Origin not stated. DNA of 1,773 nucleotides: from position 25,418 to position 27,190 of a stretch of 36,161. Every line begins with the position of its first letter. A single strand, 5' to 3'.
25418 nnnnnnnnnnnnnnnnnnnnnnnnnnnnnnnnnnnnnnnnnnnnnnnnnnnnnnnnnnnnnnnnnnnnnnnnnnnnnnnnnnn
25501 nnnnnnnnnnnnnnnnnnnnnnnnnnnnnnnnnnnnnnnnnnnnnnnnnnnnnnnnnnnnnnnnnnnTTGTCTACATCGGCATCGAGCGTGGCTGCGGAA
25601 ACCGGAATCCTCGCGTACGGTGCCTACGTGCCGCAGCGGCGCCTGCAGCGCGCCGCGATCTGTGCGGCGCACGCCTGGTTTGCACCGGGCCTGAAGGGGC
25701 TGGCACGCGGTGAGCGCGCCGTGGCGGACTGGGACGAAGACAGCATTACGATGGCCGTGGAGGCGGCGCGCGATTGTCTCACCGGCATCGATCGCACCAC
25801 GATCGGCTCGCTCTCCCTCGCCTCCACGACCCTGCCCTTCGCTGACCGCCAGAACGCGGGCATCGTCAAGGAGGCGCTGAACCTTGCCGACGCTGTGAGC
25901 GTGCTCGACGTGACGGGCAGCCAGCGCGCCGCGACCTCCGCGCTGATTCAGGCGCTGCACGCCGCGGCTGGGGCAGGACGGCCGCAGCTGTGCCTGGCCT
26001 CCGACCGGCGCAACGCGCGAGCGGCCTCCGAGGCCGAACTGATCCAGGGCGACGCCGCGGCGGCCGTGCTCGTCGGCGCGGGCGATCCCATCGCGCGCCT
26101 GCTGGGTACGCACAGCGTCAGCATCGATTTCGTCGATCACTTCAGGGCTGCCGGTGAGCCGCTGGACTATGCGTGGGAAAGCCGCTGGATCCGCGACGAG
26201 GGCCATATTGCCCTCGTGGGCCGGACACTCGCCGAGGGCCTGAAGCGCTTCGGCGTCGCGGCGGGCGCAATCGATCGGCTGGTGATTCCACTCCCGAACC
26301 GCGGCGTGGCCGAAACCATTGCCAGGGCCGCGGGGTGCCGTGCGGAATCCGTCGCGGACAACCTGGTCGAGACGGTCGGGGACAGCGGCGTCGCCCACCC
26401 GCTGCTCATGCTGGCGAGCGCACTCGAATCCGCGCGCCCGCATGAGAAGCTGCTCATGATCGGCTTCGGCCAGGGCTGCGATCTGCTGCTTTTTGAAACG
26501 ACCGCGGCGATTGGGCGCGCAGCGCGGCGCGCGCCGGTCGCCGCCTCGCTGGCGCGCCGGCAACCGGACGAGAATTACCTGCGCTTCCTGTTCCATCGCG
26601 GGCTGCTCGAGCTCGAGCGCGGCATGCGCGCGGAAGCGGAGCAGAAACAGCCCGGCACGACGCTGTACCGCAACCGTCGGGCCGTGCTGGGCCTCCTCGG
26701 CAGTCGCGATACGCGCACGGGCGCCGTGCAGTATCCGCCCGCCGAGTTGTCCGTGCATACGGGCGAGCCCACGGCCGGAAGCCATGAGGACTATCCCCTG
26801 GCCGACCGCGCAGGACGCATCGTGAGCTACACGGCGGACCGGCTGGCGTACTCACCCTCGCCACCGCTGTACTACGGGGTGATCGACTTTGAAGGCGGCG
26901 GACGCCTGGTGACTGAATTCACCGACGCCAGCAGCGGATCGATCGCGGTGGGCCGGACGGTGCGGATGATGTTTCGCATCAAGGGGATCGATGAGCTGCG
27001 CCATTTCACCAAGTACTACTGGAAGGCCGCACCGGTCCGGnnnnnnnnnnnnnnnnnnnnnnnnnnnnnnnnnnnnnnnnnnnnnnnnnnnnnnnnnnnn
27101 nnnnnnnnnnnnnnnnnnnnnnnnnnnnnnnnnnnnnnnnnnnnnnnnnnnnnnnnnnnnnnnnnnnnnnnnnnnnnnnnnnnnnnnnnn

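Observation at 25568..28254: Two-gene thiolase-superfamily complex with a catalytically dead HMGCS/PhlA-like scaffold fused to a cysteine-less DUF35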

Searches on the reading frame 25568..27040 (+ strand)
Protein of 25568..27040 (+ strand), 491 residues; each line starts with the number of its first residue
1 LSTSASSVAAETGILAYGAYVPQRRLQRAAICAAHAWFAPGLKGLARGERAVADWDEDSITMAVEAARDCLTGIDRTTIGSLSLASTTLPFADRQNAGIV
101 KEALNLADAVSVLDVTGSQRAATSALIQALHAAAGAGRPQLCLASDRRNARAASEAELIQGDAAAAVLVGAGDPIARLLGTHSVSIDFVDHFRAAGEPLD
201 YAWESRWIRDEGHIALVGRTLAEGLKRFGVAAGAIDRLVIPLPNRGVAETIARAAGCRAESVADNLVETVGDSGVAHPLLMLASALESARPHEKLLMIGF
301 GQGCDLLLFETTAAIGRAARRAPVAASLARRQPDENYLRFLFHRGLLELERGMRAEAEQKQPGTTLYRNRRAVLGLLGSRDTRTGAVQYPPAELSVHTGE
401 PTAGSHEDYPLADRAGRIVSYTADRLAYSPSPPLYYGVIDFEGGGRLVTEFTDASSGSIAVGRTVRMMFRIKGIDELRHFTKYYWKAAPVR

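Call 3: search_protein_families(library=pfam, proteins=[window:25568-27040:+], max_evalue=0.1)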
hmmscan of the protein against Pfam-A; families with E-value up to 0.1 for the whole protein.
window:25568-27040:+ (491 aa): 2 families
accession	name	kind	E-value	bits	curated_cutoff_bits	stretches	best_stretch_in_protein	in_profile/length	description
PF01796.24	OB_ChsH2_C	-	7.8e-08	32.6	27.1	1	414-470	6-65/65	ChsH2, C-terminal OB-fold domain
PF08541.16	ACP_syn_III_C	-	5.5e-07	30.1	26.6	1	226-304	2-81/90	3-Oxoacyl-[acyl-carrier-protein (ACP)] synthase III C terminal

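Call 4: search_protein_families(library=ncbifam, proteins=[window:25568-27040:+], max_evalue=0.1)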
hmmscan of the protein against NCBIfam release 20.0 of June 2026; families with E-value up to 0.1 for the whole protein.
window:25568-27040:+ (491 aa): 7 families
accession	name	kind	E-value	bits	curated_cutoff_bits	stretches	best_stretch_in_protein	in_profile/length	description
NF003274.0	PRK04262.1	equivalog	1e-43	149.8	244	1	11-346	2-343/347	hydroxymethylglutaryl-CoA synthase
TIGR00748.1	HMG_CoA_syn_Arc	equivalog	3.7e-28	98.7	353.35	1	12-332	2-328/345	hydroxymethylglutaryl-CoA synthase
TIGR01835.1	HMG-CoA-S_prok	equivalog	3.7e-10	39.1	360.35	1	13-195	2-187/382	hydroxymethylglutaryl-CoA synthase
NF006829.0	PRK09352.1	subfamily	5.6e-08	32.1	249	1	11-303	4-311/322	beta-ketoacyl-ACP synthase 3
TIGR00747.1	fabH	subfamily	0.0034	16.5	292.1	1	12-178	3-175/322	beta-ketoacyl-ACP synthase III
NF006720.0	PRK09258.1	equivalog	0.048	12.9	285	0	54-117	56-121/338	3-oxoacyl-ACP synthase III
NF004786.0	PRK06132.1-3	equivalog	0.069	11.9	329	1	100-245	248-379/418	hypothetical protein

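Call 6: search_solved_structures(query=window:25568-27040:+, max_evalue=1, show_alignments=3)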
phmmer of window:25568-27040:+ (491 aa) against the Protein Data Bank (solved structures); distinct sequences matched with E-value up to 1: 14.
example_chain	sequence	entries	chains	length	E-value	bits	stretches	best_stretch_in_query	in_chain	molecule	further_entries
9skh_A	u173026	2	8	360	3.3e-29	105.1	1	12-325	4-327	2,4-diacetylphloroglucinol biosynthesis protein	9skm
5m3k_A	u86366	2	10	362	3.1e-25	92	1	11-318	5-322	PhlA | Hydroxymethylglutaryl-CoA synthase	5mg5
6esq_I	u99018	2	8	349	5e-20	74.8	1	11-348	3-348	HydroxyMethylGlutaryl-CoA synthase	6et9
9vbo_A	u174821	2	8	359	1.8e-09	40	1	12-315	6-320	3-oxoacyl-[acyl-carrier-protein (ACP)] synthase III, C-terminal domain protein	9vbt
4ylt_A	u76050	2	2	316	9.9e-06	27.7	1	14-182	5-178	3-oxoacyl-[acyl-carrier-protein] synthase 3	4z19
1tvz_A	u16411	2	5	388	2.5e-05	26.4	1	16-197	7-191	3-hydroxy-3-methylglutaryl-CoA synthase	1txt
1xpk_A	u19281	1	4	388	2.6e-05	26.4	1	16-197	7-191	3-hydroxy-3-methylglutaryl CoA synthase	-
1xpl_A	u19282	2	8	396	2.7e-05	26.3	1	16-197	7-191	3-hydroxy-3-methylglutaryl CoA synthase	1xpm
3v4n_A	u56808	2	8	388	0.00017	23.6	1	13-246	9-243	HMG-CoA synthase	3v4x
1ysl_A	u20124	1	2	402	0.00021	23.4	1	18-246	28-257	HMG-CoA synthase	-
1x9e_A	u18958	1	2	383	0.00021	23.3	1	19-246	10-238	HMG-CoA synthase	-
2hdb_A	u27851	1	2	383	0.00023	23.2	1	19-246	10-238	HMG-CoA synthase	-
3leh_A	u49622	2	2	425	0.00052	22.1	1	43-234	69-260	Putative hydroxymethylglutaryl-CoA synthase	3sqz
1hzp_A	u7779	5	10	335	0.0031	19.5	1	5-304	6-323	3-OXOACYL-[ACYL-CARRIER-PROTEIN] SYNTHASE III | 3-oxoacyl-[acyl-carrier-protein] synthase 3 | Beta-ketoacyl-ACP synthase III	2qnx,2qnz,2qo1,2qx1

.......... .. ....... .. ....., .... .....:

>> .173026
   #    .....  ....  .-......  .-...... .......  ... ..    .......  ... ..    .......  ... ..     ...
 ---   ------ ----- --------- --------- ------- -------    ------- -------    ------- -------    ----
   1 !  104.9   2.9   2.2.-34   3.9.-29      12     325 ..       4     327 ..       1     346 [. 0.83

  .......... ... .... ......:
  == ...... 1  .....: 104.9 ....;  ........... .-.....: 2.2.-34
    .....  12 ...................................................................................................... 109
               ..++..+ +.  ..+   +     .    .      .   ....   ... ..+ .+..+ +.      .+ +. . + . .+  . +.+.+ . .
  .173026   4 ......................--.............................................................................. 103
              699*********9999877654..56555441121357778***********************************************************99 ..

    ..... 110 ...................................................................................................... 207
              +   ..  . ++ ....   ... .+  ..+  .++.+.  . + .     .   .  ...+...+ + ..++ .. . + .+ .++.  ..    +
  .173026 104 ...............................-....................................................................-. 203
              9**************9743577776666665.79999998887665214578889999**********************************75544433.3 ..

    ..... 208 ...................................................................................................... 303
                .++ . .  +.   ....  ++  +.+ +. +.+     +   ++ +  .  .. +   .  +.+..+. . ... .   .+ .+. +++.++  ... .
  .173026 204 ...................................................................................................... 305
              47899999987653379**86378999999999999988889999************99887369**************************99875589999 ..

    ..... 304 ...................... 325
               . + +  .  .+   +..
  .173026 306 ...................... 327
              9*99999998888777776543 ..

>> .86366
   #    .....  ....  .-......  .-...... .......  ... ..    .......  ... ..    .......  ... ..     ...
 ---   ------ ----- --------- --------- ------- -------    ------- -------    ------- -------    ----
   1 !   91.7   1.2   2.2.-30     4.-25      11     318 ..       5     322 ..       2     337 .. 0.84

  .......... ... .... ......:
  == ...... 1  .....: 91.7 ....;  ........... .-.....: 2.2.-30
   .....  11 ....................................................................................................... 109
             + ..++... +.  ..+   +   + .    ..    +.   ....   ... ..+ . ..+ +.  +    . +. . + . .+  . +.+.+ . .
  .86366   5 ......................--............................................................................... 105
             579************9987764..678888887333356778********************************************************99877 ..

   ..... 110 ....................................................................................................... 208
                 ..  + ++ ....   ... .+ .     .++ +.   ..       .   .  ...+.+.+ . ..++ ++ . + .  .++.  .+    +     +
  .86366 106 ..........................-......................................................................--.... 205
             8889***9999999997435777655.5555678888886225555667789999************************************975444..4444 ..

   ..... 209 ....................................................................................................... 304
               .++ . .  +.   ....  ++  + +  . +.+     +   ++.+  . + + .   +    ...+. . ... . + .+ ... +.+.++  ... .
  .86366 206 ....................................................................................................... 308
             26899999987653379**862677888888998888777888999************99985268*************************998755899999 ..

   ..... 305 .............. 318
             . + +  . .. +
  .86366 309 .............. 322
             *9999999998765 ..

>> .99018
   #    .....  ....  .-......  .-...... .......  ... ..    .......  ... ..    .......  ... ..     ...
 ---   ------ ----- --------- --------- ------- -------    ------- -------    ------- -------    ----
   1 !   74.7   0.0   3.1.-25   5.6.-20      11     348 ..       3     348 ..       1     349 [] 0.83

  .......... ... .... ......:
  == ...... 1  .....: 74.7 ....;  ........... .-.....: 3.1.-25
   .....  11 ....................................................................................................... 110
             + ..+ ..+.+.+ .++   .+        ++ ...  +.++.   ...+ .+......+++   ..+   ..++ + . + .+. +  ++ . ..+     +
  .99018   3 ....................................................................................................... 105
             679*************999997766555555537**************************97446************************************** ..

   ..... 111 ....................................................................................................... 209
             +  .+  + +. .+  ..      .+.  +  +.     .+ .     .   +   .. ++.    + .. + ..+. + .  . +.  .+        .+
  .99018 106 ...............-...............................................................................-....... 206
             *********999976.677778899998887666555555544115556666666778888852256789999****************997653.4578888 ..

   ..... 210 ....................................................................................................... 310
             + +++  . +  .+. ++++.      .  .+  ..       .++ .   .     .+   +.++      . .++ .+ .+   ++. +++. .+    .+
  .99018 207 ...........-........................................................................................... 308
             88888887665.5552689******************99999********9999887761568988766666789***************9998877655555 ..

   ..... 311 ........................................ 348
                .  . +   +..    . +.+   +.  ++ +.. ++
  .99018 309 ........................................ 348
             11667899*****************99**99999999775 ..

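Call 7: find_homologous_proteins(query=window:25568-27040:+, max_evalue=0.00001)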
Query window:25568-27040:+ (491 aa): 5412 proteins with E <= 0.00001 among 8000 candidates; the best 120 are listed.
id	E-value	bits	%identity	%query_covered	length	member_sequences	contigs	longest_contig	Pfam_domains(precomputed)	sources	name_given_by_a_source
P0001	0.0e+0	1009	94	99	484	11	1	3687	PF01796.24,PF08541.17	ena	-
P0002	1.3e-281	952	88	99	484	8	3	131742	PF01796.24,PF08541.17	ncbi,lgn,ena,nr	ncbi:MAG TPA: OB-fold domain-containing protein [Steroidobacteraceae bacterium]|nr:OB-fold domain-co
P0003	2.0e-269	912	84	99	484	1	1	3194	PF01796.24,PF08541.17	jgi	jgi:3-hydroxy-3-methylglutaryl CoA synthase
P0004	9.5e-262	887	81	100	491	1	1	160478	PF08541.17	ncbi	-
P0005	9.6e-260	880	81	99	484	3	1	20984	PF01796.24,PF08541.17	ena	-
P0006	4.2e-259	878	80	100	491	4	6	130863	PF01796.24,PF08541.17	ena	-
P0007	4.9e-258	874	82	97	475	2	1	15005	PF01796.24,PF08541.17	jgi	jgi:3-hydroxy-3-methylglutaryl CoA synthase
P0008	8.2e-257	870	82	99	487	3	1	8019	PF01796.24,PF08541.17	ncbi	-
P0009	2.4e-211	720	67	98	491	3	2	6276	PF01796.24,PF08541.17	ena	-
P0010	2.5e-208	711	65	98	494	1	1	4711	PF01796.24,PF08541.17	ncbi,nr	ncbi:MAG: hydroxymethylglutaryl-CoA synthase family protein [Alphaproteobacteria bacterium]|nr:hydro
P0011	1.2e-207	708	65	98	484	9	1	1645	PF01796.24,PF08541.17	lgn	-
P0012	3.2e-207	707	66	98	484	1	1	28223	PF01796.24,PF08541.17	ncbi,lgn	-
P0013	1.8e-206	704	65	98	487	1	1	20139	PF01796.24,PF08541.17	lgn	-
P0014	2.5e-206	704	65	98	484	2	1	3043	PF01796.24,PF08541.17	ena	-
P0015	2.6e-206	704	65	98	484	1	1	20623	PF01796.24,PF08541.17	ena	-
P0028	5.3e-205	700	65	98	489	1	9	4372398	PF01796.24,PF08541.17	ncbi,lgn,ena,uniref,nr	ncbi:3-hydroxy-3-methylglutaryl CoA synthase [Sphingobium sp. AR-3-1]|uniref:3-hydroxy-3-methylgluta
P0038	7.7e-204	696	65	98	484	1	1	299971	PF01796.24,PF08541.17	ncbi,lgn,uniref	ncbi:3-hydroxy-3-methylglutaryl CoA synthase [Phenylobacterium sp. LjRoot219]|uniref:3-hydroxy-3-met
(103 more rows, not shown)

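Call 11: find_encoding_contigs(protein=P0028, flank=10000, max_places=3)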
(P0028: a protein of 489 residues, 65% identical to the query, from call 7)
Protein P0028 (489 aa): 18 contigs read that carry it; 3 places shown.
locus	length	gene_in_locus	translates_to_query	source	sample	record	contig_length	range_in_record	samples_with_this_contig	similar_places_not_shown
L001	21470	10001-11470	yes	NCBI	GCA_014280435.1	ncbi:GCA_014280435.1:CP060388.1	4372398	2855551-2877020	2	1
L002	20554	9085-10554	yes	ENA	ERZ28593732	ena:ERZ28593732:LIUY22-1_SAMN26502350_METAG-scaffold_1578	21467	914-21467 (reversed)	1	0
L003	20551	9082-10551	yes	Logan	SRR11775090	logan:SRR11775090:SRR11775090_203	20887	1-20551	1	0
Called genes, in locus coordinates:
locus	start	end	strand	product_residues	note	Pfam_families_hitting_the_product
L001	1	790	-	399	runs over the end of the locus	PF00872:Transposase_mut, PF10551:MULE (weak)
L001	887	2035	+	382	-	PF00158:Sigma54_activat, PF14532:Sigma54_activ_2, PF25601:AAA_lid_14, PF02954:HTH_8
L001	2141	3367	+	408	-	PF01266:DAO (faint), PF07992:Pyr_redox_2, PF13738:Pyr_redox_3 (weak), PF00070:Pyr_redox, PF14759:Reductase_C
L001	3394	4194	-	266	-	PF00106:adh_short, PF08659:KR (weak), PF13561:adh_short_C2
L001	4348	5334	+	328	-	PF00701:DHDPS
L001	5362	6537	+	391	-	PF00355:Rieske, PF00848:Ring_hydroxyl_A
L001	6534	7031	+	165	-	PF00866:Ring_hydroxyl_B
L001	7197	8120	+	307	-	PF00487:FA_desaturase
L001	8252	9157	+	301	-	PF00106:adh_short, PF08659:KR, PF13561:adh_short_C2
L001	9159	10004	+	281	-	PF22622:MFE-2_hydrat-2_N, PF01575:MaoC_dehydratas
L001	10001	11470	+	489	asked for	PF08541:ACP_syn_III_C (weak), PF01796:OB_ChsH2_C (weak)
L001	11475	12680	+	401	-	PF00108:Thiolase_N, PF02803:Thiolase_C (weak), PF22691:Thiolase_C_1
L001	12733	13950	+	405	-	PF02515:CoA_transf_3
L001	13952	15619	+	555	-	PF02771:Acyl-CoA_dh_N, PF02770:Acyl-CoA_dh_M, PF00441:Acyl-CoA_dh_1, PF08028:Acyl-CoA_dh_2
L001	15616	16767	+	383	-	PF02771:Acyl-CoA_dh_N, PF02770:Acyl-CoA_dh_M, PF00441:Acyl-CoA_dh_1, PF08028:Acyl-CoA_dh_2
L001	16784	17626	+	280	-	PF13452:FAS1_DH_region (weak), PF27832:Htd2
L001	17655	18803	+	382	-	PF02771:Acyl-CoA_dh_N, PF02770:Acyl-CoA_dh_M, PF00441:Acyl-CoA_dh_1, PF08028:Acyl-CoA_dh_2, PF22924:ACOX_C_alpha1 (faint)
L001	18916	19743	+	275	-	PF03328:HpcH_HpaI, PF15617:C-C_Bond_Lyase (weak)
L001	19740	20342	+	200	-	-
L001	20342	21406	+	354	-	PF00106:adh_short, PF08659:KR, PF13561:adh_short_C2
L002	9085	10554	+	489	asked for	PF08541:ACP_syn_III_C (weak), PF01796:OB_ChsH2_C (weak)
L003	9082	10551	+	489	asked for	PF08541:ACP_syn_III_C (weak), PF01796:OB_ChsH2_C (weak)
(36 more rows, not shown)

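Call 12: find_encoding_contigs(protein=P0038, flank=10000, max_places=2)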
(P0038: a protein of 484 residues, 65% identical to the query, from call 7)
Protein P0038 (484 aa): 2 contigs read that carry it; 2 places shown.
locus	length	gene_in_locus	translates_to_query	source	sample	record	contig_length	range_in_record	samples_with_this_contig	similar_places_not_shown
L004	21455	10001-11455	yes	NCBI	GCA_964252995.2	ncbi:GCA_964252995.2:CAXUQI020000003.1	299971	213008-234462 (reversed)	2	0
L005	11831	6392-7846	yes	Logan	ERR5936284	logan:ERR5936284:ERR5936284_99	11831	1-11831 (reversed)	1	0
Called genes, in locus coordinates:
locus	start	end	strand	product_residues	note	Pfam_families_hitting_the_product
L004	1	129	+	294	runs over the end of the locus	PF02629:CoA_binding, PF13607:Succ_CoA_lig, PF00549:Ligase_CoA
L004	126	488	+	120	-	-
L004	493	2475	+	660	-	PF00289:Biotin_carb_N, PF02222:ATP-grasp (weak), PF02786:CPSase_L_D2, PF08443:RimK (weak), PF07478:Dala_Dala_lig_C, PF02785:Biotin_carb_C, PF18140:PCC_BT, PF00364:Biotin_lipoyl, +1 more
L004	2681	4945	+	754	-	PF00390:malic, PF03949:Malic_M, PF01515:PTA_PTB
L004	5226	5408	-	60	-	-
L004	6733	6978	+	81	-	PF01796:OB_ChsH2_C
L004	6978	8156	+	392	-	PF22691:Thiolase_C_1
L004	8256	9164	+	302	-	PF00106:adh_short, PF08659:KR, PF13561:adh_short_C2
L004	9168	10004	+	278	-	PF13452:FAS1_DH_region (faint), PF22622:MFE-2_hydrat-2_N, PF01575:MaoC_dehydratas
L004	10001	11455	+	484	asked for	PF08541:ACP_syn_III_C (weak), PF01796:OB_ChsH2_C (faint)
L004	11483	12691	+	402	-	PF00108:Thiolase_N, PF02803:Thiolase_C (weak), PF22691:Thiolase_C_1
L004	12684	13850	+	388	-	PF02771:Acyl-CoA_dh_N, PF02770:Acyl-CoA_dh_M, PF00441:Acyl-CoA_dh_1, PF08028:Acyl-CoA_dh_2, PF22924:ACOX_C_alpha1 (weak)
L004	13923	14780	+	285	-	PF09339:HTH_IclR, PF12802:MarR_2 (faint)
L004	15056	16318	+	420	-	PF00067:p450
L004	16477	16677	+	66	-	PF06902:Fer4_19 (weak), PF13459:Fer4_15, PF13370:Fer4_13 (weak)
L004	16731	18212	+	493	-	PF00171:Aldedh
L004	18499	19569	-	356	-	PF02771:Acyl-CoA_dh_N, PF00441:Acyl-CoA_dh_1, PF08028:Acyl-CoA_dh_2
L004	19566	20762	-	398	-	PF02771:Acyl-CoA_dh_N, PF02770:Acyl-CoA_dh_M, PF00441:Acyl-CoA_dh_1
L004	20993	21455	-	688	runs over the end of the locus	PF00378:ECH_1, PF16113:ECH_2, PF02737:3HCDH_N, PF00725:3HCDH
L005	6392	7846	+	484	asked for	PF08541:ACP_syn_III_C (weak), PF01796:OB_ChsH2_C (faint)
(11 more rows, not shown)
